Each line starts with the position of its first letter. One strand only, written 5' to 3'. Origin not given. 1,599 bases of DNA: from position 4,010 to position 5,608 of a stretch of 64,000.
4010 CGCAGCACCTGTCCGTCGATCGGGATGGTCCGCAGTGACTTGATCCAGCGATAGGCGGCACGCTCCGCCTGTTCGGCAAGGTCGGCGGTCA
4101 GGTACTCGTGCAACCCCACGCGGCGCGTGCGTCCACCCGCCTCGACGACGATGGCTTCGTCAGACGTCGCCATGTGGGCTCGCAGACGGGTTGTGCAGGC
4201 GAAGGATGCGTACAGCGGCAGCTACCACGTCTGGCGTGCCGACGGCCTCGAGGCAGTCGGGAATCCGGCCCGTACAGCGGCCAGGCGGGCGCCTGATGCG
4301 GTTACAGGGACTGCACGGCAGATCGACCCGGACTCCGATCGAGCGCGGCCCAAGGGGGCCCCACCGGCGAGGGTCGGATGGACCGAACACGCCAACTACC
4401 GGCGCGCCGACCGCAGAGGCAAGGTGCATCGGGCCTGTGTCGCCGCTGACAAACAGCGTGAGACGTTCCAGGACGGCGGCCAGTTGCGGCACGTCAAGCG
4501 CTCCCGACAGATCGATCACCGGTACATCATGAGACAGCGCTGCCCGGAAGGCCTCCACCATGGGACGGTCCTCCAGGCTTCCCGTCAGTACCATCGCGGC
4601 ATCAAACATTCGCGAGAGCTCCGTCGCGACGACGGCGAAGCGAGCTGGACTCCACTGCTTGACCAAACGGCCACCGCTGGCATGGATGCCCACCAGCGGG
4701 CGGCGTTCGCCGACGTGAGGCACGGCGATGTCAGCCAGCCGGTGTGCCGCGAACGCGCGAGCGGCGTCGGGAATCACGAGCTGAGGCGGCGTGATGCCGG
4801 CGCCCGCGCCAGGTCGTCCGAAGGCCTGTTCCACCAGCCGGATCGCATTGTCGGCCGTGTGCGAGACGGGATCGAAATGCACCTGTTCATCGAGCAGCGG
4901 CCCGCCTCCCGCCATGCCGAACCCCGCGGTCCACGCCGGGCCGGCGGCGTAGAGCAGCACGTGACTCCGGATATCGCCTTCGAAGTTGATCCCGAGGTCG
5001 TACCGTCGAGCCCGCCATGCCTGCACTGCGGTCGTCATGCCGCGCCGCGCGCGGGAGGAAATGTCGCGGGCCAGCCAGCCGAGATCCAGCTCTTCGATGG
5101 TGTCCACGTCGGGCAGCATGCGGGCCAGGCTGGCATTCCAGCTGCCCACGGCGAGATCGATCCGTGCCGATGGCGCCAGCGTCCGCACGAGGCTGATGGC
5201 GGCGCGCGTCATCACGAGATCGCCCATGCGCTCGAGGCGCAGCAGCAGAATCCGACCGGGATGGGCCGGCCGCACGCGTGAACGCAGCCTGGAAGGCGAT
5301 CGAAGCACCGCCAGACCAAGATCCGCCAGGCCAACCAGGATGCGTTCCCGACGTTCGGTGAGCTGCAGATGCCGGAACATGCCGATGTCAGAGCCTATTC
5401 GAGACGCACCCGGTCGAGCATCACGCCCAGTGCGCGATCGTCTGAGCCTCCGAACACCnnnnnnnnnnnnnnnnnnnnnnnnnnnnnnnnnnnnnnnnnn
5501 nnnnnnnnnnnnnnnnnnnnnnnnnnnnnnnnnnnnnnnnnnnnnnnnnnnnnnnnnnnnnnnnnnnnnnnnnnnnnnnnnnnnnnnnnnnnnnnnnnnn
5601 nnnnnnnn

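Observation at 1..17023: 17-kb, 15-gene translationally coupled envelope-glycan operon combining four Dpm1/GtrB/ArnC-type GT2s with two GT-C transferases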

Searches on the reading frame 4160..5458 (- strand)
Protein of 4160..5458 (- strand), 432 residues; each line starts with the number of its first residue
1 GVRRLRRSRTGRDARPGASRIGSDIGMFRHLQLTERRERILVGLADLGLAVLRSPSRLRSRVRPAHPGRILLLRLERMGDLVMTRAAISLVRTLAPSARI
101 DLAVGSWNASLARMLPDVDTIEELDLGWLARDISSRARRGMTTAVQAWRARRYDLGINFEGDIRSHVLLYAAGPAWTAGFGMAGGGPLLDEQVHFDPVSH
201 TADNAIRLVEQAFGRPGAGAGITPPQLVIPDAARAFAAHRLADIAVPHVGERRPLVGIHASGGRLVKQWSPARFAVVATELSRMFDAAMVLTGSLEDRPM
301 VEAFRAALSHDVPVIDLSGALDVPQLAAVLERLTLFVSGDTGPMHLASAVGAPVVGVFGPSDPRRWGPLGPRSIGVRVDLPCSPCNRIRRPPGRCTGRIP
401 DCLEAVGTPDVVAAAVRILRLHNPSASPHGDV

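Call 5: search_protein_families(library=pfam, proteins=[window:4160-5458:-], max_evalue=0.01)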
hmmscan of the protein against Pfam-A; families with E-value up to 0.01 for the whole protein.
window:4160-5458:- (432 aa): 1 family
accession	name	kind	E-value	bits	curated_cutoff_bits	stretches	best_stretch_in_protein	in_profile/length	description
PF01075.23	Glyco_transf_9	-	1.3e-32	113.5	22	1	145-388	5-239/247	Glycosyltransferase family 9 (heptosyltransferase)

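Call 9: search_protein_families(library=ncbifam, proteins=[window:4160-5380:-], max_evalue=0.001)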
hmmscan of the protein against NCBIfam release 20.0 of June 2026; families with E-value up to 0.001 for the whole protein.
window:4160-5380:- (406 aa): 6 families
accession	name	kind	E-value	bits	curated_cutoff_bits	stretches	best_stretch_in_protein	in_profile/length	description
TIGR02193.1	heptsyl_trn_I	equivalog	2.9e-26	92.5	185.3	1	43-346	1-295/320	lipopolysaccharide heptosyltransferase I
TIGR02201.1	heptsyl_trn_III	equivalog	6.9e-26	91.1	170.2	1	43-345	1-299/344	putative lipopolysaccharide heptosyltransferase III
TIGR02195.1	heptsyl_trn_II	equivalog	1.1e-25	90.5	134.6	1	44-386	2-331/339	lipopolysaccharide heptosyltransferase II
NF007742.0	PRK10422.1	equivalog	4.8e-18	65.1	467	1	221-344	177-300/352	lipopolysaccharide core heptosyltransferase RfaQ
NF008162.0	PRK10916.1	equivalog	1.3e-16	60.8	569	1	44-351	3-306/348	ADP-heptose--LPS heptosyltransferase RfaF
NF008204.0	PRK10964.1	equivalog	1.7e-09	37.3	437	1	281-346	228-293/322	lipopolysaccharide heptosyltransferase RfaC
